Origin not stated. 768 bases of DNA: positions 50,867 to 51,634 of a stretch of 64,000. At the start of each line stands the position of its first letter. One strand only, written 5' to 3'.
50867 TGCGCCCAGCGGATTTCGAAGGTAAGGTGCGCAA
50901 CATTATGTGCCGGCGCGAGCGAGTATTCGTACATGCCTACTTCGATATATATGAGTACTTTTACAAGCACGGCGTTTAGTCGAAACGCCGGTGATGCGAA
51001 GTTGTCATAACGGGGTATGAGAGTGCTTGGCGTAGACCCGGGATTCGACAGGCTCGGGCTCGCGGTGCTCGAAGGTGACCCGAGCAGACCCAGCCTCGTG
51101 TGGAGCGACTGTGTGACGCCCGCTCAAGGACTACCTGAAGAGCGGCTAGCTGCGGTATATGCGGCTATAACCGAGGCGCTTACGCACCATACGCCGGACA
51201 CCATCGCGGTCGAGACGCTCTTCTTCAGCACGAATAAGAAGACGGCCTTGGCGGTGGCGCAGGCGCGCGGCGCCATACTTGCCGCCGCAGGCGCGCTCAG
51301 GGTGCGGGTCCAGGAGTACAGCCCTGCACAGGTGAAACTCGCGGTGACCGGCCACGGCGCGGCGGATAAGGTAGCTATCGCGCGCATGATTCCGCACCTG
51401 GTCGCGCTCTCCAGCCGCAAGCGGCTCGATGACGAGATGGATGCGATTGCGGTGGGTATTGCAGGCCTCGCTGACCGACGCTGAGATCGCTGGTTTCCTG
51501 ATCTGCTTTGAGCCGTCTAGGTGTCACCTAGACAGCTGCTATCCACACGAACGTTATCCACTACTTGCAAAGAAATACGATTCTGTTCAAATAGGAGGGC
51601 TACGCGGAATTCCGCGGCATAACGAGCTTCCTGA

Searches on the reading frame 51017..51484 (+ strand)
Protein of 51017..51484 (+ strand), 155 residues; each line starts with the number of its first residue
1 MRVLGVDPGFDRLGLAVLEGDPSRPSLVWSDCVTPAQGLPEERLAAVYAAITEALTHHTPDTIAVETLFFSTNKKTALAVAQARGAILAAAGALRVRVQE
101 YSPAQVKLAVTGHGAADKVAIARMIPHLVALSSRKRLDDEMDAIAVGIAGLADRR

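Call 40: search_protein_families(library=pfam, proteins=[window:51017-51484:+], max_evalue=0.001)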
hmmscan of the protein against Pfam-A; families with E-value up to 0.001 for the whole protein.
window:51017-51484:+ (155 aa): 1 family
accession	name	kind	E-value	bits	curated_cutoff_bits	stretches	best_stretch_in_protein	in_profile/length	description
PF02075.23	RuvC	-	5.5e-36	124.1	22.2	1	3-149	1-147/148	Crossover junction endodeoxyribonuclease RuvC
